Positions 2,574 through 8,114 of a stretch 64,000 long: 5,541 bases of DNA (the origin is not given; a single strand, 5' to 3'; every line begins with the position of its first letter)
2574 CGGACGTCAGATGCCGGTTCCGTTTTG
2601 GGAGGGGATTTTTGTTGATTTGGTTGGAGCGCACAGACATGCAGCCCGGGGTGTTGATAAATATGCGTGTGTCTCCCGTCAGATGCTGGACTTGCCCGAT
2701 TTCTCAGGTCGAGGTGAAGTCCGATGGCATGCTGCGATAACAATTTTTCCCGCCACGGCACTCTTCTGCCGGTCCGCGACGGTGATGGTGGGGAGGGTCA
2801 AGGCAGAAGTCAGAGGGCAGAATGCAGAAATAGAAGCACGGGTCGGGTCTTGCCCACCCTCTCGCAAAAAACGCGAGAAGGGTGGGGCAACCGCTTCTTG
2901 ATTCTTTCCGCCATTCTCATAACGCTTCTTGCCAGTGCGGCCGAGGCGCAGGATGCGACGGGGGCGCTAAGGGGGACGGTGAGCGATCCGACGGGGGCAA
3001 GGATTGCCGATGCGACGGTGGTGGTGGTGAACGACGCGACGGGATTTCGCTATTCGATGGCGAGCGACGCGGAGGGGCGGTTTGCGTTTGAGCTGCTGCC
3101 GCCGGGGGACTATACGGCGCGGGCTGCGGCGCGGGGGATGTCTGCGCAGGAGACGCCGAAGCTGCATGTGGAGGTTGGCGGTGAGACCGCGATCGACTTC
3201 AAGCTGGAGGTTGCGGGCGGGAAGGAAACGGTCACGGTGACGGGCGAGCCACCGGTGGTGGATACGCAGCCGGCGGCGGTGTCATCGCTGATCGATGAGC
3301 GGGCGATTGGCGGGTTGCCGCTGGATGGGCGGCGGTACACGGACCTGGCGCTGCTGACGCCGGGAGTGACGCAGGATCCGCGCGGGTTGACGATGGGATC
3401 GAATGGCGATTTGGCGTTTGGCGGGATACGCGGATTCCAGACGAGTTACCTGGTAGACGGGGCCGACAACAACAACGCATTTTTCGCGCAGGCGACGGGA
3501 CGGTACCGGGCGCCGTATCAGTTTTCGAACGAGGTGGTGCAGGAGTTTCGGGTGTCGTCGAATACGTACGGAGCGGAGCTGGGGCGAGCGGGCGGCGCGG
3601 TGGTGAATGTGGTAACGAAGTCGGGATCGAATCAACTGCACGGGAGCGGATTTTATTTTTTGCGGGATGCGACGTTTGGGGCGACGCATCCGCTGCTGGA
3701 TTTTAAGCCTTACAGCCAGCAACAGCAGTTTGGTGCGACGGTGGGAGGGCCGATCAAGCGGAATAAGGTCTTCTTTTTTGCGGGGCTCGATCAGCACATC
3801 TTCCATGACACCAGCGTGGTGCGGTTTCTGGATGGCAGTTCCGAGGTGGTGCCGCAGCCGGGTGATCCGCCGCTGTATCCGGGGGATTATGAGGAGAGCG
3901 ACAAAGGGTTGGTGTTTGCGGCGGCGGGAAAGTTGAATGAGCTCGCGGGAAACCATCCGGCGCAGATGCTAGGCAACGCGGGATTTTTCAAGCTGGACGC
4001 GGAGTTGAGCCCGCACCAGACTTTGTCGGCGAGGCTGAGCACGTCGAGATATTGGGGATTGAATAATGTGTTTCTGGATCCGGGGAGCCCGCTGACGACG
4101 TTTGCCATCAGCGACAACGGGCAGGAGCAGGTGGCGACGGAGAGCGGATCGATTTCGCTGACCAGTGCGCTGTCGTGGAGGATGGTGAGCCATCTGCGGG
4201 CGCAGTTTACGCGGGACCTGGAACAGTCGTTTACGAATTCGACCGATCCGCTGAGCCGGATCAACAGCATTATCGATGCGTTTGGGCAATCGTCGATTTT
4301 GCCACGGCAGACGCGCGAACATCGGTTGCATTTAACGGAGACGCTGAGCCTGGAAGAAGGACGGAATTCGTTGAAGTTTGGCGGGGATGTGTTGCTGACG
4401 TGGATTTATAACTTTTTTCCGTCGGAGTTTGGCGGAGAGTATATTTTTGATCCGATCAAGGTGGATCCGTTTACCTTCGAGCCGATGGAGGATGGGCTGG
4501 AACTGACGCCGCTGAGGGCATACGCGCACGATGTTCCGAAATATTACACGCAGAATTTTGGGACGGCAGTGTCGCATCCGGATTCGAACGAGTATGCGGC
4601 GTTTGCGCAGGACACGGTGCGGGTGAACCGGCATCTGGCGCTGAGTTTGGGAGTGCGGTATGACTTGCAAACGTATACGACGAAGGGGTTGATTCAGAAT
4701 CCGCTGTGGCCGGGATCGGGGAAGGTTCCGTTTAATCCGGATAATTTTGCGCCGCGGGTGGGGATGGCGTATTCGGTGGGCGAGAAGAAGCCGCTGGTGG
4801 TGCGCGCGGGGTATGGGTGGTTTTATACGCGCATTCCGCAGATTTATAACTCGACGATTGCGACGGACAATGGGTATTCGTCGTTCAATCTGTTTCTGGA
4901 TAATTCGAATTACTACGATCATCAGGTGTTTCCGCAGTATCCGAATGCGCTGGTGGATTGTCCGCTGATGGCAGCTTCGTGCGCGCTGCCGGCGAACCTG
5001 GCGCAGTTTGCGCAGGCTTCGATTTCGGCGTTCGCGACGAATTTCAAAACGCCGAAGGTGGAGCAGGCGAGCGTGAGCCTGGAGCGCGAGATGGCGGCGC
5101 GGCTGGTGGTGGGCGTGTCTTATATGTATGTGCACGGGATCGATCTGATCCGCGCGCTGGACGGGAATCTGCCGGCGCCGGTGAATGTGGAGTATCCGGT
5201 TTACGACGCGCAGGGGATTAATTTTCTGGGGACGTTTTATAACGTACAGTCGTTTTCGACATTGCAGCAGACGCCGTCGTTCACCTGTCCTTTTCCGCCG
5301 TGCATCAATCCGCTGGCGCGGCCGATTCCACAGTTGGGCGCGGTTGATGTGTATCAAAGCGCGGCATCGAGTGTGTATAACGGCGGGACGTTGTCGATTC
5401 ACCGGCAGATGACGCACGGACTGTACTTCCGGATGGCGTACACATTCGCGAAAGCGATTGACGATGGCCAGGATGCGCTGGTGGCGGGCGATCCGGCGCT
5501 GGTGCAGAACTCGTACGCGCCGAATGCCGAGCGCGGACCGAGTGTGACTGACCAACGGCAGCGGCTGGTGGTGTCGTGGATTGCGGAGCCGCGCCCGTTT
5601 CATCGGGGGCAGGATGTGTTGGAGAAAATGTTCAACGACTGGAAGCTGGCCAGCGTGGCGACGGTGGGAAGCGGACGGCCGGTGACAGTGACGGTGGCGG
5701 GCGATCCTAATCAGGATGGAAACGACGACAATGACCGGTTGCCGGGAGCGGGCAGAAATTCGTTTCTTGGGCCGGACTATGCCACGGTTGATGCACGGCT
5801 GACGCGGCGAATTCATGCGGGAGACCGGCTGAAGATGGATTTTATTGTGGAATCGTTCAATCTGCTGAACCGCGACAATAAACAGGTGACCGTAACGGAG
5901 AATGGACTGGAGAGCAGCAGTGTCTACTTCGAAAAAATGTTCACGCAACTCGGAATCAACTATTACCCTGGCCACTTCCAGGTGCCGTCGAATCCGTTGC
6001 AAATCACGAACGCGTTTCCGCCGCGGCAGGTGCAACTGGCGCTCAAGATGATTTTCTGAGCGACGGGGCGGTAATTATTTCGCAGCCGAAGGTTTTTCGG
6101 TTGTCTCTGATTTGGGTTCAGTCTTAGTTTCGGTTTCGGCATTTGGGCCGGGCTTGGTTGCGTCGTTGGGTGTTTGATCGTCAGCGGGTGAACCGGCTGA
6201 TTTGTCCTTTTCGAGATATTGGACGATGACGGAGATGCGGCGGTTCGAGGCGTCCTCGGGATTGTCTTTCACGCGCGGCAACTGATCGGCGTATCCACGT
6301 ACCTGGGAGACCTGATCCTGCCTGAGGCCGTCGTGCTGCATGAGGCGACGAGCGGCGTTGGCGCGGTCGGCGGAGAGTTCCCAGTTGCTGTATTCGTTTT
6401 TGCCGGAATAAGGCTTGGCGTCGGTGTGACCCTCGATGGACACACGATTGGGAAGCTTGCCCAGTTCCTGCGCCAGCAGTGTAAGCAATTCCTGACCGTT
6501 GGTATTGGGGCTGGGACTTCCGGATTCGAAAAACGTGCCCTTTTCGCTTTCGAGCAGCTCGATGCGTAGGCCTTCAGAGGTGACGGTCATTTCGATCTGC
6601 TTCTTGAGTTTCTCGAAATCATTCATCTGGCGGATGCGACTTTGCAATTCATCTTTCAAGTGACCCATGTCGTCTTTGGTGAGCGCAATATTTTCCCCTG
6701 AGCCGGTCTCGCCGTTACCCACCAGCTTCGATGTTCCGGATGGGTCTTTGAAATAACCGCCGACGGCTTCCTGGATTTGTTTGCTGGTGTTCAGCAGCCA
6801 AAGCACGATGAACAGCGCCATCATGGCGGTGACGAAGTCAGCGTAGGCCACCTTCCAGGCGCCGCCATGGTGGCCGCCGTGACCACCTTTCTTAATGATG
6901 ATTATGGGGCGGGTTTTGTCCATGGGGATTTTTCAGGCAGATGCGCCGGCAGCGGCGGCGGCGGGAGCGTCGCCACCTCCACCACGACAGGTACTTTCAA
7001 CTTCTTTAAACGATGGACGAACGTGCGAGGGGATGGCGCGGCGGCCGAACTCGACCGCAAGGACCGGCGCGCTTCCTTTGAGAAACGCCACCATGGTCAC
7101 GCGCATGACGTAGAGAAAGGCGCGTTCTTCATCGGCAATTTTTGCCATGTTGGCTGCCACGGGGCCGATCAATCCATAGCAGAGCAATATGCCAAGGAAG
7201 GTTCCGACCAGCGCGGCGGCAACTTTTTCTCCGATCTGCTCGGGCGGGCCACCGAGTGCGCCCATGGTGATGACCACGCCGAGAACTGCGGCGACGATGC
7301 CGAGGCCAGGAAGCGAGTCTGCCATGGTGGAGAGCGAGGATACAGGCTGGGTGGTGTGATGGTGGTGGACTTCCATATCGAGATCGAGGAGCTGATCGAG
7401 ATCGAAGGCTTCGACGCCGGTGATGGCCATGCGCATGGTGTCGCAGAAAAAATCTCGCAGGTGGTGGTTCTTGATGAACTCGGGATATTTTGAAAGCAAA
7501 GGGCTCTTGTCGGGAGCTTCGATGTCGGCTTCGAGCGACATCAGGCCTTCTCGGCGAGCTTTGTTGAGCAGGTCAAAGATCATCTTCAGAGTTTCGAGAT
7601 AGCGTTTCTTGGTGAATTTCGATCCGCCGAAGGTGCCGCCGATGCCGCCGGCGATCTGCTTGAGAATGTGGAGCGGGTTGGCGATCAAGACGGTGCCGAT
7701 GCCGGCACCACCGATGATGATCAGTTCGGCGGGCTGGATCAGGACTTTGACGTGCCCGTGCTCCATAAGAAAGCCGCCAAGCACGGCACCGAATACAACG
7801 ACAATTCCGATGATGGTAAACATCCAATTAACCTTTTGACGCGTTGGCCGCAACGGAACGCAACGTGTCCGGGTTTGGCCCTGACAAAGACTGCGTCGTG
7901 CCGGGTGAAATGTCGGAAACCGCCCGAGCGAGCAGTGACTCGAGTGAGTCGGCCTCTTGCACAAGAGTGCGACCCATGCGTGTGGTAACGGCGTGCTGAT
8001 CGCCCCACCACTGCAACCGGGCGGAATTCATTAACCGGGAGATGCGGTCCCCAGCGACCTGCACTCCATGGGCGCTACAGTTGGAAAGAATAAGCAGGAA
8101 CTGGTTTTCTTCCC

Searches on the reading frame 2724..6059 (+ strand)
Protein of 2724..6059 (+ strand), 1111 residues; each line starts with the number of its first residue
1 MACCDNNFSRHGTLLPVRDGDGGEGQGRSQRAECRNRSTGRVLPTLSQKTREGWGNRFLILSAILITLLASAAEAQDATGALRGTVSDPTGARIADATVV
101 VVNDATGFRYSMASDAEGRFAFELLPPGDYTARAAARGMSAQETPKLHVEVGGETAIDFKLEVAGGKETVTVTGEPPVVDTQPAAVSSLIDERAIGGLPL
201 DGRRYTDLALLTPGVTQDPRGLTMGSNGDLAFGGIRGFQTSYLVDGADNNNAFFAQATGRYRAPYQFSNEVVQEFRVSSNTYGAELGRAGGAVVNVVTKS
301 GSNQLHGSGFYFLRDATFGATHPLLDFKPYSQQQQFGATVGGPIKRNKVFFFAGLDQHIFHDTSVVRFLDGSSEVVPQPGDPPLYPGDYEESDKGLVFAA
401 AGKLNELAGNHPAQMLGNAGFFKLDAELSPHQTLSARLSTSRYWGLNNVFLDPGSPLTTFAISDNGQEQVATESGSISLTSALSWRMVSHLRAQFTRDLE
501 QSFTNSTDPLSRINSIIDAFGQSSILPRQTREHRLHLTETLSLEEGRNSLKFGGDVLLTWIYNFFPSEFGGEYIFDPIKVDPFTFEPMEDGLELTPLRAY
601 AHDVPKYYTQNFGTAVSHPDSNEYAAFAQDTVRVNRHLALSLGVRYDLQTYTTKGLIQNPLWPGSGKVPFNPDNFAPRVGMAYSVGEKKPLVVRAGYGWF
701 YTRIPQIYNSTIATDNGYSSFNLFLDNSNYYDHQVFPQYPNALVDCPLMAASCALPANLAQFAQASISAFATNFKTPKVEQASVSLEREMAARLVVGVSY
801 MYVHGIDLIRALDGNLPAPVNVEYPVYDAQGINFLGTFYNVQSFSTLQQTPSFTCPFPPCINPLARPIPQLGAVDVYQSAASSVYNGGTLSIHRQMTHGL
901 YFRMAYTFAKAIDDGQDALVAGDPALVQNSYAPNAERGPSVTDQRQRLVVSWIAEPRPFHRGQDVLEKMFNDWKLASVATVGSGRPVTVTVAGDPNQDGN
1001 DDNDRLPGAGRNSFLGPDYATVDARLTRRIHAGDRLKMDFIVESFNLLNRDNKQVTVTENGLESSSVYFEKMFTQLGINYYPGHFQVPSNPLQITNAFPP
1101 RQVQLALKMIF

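Call 34: search_protein_families(library=pfam, proteins=[window:2724-6059:+], max_evalue=0.0001)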
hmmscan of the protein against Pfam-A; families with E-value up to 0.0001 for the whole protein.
window:2724-6059:+ (1111 aa): 3 families
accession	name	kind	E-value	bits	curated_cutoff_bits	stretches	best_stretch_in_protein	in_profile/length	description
PF25183.1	OMP_b-brl_4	-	7.5e-101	339.3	30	3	405-1001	142-727/838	Outer membrane beta barrel domain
PF13620.12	CarboxypepD_reg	-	3.8e-21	75.7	32.3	1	82-162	2-82/82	Carboxypeptidase regulatory-like domain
PF00593.30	TonB_dep_Rec_b-barrel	-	3.9e-06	27.4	27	1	455-911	42-350/436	TonB dependent receptor-like, beta-barrel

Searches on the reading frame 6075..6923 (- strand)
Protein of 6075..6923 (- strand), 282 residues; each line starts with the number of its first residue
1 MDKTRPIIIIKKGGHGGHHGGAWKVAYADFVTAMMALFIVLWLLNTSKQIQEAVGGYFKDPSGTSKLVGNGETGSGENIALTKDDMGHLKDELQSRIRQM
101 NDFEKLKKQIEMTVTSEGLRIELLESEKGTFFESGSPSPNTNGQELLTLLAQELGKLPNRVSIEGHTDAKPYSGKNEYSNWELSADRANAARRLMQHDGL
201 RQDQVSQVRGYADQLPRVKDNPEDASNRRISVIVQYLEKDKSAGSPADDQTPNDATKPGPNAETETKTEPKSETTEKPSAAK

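Call 34: search_protein_families(library=pfam, proteins=[window:6075-6923:-], max_evalue=0.0001)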
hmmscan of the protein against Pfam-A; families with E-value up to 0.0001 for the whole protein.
window:6075-6923:- (282 aa): 2 families
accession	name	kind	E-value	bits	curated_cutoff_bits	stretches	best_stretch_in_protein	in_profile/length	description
PF13677.11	MotB_plug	-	1.7e-16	59.9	24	1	12-60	7-56/58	Membrane MotB of proton-channel complex MotA/MotB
PF00691.25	OmpA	-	1.4e-13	51.4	27.2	1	131-228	1-96/98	OmpA family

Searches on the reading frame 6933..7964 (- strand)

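Call 34: search_protein_families(library=pfam, proteins=[window:6933-7964:-], max_evalue=0.0001)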
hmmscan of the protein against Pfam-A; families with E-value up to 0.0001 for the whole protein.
window:6933-7964:- (343 aa): 2 families
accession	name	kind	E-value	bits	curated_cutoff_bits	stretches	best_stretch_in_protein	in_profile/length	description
PF20560.3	MotA_N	-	1.2e-30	105.9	27.3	1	51-140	1-91/91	Motility protein A N-terminal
PF01618.21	MotA_ExbB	-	5.5e-10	39.5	22.9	1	166-262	3-104/127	MotA/TolQ/ExbB proton channel family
